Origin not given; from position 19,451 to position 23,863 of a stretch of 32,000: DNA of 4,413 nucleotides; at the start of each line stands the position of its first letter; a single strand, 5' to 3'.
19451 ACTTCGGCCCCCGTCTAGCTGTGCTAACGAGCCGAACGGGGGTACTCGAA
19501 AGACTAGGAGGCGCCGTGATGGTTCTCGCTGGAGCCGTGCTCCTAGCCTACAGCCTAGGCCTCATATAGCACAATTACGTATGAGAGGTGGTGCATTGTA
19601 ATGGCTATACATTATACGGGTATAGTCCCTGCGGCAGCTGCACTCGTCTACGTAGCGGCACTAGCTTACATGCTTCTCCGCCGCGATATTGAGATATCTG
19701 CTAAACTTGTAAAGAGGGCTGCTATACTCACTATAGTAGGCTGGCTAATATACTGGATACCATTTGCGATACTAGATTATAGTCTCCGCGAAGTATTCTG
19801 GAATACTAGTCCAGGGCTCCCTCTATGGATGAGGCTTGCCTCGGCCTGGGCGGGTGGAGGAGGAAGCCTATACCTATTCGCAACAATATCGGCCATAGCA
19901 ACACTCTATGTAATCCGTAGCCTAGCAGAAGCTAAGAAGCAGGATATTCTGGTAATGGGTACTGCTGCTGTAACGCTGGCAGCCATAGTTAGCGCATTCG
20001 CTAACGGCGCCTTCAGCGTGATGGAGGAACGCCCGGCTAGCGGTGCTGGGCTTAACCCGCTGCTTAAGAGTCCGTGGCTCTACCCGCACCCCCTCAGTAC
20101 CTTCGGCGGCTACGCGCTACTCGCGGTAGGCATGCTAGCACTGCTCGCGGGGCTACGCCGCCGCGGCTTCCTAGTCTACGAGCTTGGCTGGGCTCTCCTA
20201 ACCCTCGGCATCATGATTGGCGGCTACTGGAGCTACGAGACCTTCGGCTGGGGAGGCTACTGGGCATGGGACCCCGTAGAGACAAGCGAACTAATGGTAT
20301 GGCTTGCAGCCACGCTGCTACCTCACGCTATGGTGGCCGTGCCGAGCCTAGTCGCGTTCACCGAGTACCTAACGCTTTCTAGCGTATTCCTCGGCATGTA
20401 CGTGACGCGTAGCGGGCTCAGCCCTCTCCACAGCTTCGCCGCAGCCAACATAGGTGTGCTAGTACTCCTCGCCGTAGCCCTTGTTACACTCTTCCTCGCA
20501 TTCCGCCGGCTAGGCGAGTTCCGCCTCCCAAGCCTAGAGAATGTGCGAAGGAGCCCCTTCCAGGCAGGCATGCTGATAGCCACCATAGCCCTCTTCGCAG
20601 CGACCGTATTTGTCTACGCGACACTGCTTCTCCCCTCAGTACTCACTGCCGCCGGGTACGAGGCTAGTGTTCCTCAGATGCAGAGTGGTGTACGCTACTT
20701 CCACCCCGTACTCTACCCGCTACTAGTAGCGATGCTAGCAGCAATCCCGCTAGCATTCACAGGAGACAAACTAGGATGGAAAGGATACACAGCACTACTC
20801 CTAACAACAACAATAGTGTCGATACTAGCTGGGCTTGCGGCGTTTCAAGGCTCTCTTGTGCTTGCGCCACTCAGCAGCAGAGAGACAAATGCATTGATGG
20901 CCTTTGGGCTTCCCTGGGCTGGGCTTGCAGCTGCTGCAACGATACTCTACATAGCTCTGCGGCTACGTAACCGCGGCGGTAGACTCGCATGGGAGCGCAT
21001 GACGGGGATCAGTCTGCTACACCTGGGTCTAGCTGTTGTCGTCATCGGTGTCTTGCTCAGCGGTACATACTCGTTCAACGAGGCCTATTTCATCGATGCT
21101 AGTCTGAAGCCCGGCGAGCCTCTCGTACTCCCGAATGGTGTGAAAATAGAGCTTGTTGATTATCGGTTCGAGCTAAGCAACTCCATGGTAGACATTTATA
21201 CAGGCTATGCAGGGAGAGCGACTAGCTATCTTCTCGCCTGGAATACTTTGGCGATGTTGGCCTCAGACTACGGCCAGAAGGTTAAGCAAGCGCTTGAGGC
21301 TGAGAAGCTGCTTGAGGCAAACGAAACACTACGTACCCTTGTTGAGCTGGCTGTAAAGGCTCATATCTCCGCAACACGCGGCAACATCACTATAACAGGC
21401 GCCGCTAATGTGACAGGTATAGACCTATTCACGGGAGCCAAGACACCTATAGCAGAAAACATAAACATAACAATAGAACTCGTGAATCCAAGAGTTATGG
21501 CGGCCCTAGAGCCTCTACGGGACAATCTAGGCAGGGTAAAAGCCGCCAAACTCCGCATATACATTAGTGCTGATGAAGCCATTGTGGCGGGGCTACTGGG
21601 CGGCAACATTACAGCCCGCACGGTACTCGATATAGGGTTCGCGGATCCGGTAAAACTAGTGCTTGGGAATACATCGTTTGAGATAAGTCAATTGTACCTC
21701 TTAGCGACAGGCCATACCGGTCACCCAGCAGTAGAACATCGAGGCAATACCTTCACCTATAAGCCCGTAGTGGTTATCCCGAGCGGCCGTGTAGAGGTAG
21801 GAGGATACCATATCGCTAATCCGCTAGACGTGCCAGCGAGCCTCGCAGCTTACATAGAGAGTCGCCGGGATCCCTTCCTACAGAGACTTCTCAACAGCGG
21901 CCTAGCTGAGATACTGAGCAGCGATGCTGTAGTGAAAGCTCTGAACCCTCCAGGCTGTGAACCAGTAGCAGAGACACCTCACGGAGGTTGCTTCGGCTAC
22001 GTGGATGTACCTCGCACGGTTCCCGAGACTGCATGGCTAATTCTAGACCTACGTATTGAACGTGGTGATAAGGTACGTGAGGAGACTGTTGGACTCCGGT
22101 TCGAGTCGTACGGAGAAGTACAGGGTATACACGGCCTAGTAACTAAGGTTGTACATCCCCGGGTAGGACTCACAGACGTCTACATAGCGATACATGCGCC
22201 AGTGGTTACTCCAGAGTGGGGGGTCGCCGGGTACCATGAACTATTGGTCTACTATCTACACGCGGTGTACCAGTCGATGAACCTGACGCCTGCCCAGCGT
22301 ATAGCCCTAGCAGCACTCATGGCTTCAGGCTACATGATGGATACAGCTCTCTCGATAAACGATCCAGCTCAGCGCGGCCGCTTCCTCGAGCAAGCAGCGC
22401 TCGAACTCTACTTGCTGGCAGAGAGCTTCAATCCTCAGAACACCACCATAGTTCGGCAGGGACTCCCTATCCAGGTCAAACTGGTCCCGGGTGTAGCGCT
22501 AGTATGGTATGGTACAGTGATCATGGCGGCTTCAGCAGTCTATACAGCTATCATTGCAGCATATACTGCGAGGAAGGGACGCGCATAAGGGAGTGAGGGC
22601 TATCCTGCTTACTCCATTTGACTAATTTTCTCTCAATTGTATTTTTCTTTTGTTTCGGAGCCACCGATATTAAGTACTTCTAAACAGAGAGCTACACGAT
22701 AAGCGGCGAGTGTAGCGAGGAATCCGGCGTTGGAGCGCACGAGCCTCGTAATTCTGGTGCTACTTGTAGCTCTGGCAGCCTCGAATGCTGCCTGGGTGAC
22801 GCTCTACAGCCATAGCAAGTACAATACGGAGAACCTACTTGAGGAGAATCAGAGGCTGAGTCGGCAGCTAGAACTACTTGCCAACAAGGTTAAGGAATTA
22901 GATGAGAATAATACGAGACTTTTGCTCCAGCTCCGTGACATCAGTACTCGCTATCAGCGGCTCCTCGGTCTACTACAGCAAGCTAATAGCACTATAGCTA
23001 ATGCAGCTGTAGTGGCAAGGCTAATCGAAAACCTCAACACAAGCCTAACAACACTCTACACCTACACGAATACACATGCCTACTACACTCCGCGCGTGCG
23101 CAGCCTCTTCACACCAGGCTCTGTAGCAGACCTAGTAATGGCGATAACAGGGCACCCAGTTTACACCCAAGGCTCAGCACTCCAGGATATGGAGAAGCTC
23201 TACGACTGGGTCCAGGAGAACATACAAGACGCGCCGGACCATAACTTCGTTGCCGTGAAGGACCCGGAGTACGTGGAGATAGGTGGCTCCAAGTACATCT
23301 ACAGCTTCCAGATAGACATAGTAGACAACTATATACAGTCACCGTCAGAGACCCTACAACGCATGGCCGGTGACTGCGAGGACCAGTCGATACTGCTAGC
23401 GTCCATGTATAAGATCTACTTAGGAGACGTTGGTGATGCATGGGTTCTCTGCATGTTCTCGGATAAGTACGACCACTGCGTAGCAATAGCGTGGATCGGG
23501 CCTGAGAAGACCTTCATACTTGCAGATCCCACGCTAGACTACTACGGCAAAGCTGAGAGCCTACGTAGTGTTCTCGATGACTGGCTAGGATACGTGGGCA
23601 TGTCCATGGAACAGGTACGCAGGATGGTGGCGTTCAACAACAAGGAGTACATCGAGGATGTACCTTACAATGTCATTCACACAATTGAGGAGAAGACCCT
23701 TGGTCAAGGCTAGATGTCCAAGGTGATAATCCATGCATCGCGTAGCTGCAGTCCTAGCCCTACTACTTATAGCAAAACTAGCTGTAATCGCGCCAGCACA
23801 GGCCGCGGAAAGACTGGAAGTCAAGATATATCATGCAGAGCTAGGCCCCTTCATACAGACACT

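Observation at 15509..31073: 15.5-kb co-directional cluster joining cytochrome c maturation to a membrane-anchored multihaem module in an archaeal context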

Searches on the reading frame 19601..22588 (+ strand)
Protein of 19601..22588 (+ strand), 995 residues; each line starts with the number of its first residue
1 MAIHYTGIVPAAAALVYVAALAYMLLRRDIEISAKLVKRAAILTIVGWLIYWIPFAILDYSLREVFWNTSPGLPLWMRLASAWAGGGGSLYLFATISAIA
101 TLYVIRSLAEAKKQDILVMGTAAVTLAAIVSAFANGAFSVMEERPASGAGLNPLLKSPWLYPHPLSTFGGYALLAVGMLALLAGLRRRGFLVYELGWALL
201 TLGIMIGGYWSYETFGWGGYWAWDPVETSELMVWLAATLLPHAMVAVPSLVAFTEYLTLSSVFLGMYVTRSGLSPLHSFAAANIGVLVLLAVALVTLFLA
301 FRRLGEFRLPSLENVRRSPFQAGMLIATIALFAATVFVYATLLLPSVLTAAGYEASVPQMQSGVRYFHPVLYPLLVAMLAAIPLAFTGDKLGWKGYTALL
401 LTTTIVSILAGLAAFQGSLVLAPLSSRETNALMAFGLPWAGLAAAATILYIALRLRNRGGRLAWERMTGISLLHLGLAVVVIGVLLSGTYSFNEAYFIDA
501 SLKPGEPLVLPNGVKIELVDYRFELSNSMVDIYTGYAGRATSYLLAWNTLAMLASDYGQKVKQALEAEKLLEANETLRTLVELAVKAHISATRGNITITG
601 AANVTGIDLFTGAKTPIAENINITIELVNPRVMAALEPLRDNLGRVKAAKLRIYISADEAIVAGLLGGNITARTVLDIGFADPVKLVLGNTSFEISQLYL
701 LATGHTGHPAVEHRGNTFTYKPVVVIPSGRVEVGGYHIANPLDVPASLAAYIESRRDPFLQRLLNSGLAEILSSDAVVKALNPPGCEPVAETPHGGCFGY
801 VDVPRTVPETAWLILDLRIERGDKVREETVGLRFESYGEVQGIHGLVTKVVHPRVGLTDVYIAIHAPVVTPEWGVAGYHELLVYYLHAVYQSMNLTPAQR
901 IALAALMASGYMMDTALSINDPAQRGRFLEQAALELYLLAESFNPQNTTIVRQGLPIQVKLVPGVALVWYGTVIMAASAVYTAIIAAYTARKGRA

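Call 4: search_protein_families(library=pfam, proteins=[window:19601-22588:+], max_evalue=0.1)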
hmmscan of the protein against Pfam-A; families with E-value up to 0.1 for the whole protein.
window:19601-22588:+ (995 aa): 1 family
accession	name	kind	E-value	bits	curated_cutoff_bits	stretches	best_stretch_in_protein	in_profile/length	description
PF01578.25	Cytochrom_C_asm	-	2.9e-18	66.7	29.9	1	89-271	7-206/212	Cytochrome C assembly protein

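Call 17: search_protein_families(library=ncbifam, proteins=[window:19601-22588:+], max_evalue=0.1)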
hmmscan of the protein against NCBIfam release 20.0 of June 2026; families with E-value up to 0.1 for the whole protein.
window:19601-22588:+ (995 aa): 5 families
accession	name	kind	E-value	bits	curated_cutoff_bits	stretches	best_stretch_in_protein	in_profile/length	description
TIGR00353.1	nrfE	subfamily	2.1e-37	129.3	569.05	1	54-506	8-463/578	heme lyase CcmF/NrfE family subunit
TIGR03145.1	cyt_nit_nrfE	subfamily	2.4e-34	119.1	927.3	1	29-493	35-512/631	heme lyase NrfEFG subunit NrfE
NF007691.0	PRK10369.1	subfamily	6.5e-24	84.6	394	1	38-414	46-440/573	heme lyase NrfEFG subunit NrfE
TIGR03144.1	cytochr_II_ccsB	equivalog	3.1e-10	40.2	187.6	2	193-272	164-247/252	c-type cytochrome biogenesis protein CcsB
NF038124.1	PEP_CTERM_TLD_A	exception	0.075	12.6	100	0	671-737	26-95/235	PEP_CTERM-anchored TLD domain-containing protein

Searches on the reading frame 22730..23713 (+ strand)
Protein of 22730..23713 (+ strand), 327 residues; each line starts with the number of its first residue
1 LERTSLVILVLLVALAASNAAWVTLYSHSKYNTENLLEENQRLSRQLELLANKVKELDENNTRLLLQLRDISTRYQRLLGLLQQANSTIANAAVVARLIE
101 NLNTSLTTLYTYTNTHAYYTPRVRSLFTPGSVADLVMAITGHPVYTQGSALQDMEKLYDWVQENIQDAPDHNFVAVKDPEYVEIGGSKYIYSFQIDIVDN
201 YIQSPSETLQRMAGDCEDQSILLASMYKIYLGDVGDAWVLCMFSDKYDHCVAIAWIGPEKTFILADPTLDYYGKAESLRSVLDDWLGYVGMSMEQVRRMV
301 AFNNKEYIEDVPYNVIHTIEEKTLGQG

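Call 4: search_protein_families(library=pfam, proteins=[window:22730-23713:+], max_evalue=0.1)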
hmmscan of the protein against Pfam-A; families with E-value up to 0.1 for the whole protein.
window:22730-23713:+ (327 aa): 5 families
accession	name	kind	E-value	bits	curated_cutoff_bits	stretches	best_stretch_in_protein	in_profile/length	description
PF04473.18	DUF553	-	0.01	15.8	20.5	1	155-227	20-75/140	Transglutaminase-like domain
PF04108.17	ATG17_like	-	0.028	14.4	43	1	40-112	202-269/355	Autophagy protein ATG17-like domain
PF01841.26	Transglut_core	-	0.03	15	23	0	199-230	37-68/108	Transglutaminase-like superfamily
PF00804.31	Syntaxin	-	0.063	13.5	26.7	1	32-80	3-51/157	Syntaxin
PF24656.1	CEPT76_peptidase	-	0.085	13.5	27.8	0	204-251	5-49/121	CEP76 peptidase-like domain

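Call 17: search_protein_families(library=ncbifam, proteins=[window:22730-23713:+], max_evalue=0.1)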
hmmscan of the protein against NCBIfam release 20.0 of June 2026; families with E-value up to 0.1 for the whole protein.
window:22730-23713:+ (327 aa): 3 families
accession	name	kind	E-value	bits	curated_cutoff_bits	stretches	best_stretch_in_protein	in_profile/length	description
TIGR02894.1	DNA_bind_RsfA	subfamily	0.0065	16.6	126.45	1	26-87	92-153/161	RsfA family transcriptional regulator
TIGR04211.1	SH3_and_anchor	equivalog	0.027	14.1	65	1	32-109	74-151/198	TIGR04211 family SH3 domain-containing protein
TIGR04361.1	TrbK_Ti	equivalog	0.062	13.7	50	0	3-42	1-39/64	entry exclusion protein TrbK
